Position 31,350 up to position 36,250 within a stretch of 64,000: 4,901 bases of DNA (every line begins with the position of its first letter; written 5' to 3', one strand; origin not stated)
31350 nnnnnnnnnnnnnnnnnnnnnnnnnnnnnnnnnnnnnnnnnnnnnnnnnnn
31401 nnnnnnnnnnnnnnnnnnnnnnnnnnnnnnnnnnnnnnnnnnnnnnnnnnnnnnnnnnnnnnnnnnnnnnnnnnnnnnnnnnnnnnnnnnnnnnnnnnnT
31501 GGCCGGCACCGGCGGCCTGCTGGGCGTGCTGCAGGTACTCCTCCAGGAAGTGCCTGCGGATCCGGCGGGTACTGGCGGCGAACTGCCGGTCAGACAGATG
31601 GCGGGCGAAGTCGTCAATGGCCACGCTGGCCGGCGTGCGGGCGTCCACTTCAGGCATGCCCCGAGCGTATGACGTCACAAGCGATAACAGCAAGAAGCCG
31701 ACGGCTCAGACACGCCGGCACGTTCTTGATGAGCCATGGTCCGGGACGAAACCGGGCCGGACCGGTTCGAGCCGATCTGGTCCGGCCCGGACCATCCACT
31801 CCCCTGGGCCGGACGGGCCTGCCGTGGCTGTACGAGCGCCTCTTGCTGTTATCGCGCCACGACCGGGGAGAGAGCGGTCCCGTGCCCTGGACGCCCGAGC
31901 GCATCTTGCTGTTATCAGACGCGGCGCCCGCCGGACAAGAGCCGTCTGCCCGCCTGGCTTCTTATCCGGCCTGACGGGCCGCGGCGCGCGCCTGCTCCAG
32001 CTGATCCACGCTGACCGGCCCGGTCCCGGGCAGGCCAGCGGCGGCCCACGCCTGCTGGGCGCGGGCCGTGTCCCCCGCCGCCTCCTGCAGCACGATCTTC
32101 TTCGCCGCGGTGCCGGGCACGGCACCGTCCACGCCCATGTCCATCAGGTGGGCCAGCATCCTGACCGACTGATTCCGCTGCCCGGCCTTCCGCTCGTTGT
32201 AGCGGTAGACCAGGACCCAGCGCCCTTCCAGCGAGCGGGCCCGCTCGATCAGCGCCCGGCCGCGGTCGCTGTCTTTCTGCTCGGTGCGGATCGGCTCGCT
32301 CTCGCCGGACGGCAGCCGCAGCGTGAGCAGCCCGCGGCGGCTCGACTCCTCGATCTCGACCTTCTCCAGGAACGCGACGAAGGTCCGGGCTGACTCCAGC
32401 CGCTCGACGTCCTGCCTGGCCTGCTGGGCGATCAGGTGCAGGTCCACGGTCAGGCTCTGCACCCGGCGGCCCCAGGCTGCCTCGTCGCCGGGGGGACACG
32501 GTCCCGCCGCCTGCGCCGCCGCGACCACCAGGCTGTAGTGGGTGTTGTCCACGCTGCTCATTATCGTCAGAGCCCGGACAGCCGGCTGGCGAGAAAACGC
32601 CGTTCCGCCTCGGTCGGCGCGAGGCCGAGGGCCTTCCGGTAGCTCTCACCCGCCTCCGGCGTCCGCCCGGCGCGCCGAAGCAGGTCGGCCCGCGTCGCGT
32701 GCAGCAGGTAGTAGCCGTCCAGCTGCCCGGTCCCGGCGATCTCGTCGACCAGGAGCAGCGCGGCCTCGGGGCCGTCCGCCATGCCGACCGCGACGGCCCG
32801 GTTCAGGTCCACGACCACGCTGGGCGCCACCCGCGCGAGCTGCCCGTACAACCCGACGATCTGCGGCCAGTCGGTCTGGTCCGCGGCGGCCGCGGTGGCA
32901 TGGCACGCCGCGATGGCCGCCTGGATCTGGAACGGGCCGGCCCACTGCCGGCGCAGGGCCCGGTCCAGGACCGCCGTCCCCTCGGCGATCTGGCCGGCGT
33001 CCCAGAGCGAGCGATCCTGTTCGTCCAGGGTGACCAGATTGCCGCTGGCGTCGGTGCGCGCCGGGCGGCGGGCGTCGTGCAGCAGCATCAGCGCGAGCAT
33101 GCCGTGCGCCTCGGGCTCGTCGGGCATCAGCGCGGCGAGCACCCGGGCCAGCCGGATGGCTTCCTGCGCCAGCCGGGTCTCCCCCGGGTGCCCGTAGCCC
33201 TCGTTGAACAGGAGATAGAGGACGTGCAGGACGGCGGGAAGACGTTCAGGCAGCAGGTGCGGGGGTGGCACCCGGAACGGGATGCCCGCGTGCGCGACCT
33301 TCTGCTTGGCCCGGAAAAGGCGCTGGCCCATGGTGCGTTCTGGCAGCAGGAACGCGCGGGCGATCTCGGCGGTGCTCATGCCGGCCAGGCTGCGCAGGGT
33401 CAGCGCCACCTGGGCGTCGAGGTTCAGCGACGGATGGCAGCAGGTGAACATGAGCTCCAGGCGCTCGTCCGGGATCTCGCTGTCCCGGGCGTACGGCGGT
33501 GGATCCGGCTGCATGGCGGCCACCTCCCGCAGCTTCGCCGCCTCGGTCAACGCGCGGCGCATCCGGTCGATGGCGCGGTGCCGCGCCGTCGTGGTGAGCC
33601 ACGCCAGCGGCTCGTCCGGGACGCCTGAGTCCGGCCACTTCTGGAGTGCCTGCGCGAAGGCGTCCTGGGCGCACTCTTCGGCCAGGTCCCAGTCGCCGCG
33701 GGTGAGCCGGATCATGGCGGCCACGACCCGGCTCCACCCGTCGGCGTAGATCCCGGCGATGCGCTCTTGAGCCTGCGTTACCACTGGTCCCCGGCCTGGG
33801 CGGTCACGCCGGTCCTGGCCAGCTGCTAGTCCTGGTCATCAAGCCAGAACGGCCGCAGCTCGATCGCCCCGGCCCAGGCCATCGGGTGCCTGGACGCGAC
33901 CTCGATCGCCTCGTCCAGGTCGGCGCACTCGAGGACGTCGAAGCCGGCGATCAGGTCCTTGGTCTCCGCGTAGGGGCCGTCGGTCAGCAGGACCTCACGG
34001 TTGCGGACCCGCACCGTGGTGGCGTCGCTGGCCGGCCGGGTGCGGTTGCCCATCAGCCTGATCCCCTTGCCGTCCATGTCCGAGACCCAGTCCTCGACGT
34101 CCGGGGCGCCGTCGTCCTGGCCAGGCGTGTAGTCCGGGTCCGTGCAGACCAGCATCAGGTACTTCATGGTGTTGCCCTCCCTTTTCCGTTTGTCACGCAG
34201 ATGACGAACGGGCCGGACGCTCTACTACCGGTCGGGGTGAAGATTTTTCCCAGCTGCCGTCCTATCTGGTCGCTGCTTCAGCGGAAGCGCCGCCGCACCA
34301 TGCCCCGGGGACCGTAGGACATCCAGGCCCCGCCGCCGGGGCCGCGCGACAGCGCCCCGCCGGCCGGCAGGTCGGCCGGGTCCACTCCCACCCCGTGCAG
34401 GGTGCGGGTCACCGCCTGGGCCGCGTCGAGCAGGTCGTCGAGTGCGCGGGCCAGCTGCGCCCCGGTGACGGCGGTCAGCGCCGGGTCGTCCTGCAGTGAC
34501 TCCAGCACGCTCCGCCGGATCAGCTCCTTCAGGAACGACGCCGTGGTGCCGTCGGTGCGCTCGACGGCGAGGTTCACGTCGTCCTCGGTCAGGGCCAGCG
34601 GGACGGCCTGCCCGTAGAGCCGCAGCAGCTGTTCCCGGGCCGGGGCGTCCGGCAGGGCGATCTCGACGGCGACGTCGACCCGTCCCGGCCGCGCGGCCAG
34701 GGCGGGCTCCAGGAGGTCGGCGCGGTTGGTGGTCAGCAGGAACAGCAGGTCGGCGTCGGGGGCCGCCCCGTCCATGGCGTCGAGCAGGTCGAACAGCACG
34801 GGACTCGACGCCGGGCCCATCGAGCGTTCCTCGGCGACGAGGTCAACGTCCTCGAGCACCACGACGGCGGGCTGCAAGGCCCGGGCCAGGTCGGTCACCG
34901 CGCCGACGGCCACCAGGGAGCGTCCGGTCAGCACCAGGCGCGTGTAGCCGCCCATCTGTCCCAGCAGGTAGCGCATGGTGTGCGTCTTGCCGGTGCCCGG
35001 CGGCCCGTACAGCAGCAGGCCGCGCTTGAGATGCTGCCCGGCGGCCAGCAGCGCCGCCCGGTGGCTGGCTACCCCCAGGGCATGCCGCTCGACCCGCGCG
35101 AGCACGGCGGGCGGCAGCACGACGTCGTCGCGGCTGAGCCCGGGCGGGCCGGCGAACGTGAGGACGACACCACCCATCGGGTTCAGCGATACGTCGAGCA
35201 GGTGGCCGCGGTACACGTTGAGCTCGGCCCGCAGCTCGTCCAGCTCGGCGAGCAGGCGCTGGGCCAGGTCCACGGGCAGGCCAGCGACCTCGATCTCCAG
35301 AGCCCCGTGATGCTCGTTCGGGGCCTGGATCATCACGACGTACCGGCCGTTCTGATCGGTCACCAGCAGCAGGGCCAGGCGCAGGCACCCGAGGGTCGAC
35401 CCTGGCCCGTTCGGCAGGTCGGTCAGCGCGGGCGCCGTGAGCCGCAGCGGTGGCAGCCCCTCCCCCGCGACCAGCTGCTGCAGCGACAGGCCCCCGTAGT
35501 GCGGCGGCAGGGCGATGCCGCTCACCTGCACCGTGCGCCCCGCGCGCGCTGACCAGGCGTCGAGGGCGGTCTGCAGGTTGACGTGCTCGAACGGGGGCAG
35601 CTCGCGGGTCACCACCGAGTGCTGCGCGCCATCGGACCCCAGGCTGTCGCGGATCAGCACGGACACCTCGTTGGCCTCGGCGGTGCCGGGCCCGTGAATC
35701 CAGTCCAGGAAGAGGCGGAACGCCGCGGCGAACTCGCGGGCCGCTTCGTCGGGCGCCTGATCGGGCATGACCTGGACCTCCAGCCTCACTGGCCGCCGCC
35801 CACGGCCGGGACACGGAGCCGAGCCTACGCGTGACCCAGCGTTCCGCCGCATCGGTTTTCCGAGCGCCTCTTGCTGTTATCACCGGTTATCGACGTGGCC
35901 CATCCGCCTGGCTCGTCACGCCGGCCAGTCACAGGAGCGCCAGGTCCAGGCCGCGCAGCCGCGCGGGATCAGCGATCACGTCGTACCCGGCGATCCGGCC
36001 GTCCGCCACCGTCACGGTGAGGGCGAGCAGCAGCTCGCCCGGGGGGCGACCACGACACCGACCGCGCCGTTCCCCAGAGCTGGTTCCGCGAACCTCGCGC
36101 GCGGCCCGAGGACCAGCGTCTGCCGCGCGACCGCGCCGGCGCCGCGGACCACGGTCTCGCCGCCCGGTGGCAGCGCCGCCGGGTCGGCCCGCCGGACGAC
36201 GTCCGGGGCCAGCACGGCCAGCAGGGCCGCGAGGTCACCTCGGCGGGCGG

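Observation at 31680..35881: Perfect 21-bp direct repeat brackets a 4-kb four-gene module beside a truncated integrase-like gene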

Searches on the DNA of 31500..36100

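Call 55: search_rna_families(source=window, start=31500, end=36100, threshold=evalue, max_evalue=1)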
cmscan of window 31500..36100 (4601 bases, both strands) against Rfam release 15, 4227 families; matches with E-value up to 1: 2.
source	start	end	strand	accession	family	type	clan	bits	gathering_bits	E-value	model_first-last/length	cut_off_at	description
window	33693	33746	-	RF04198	MIR8670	Gene; miRNA;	-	23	150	0.46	1-142/142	no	MIR8670 microRNA precursor family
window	31753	31803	-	RF03660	mir-4018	Gene; miRNA;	-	21.6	66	0.56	1-54/54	no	mir-4018 microRNA precursor family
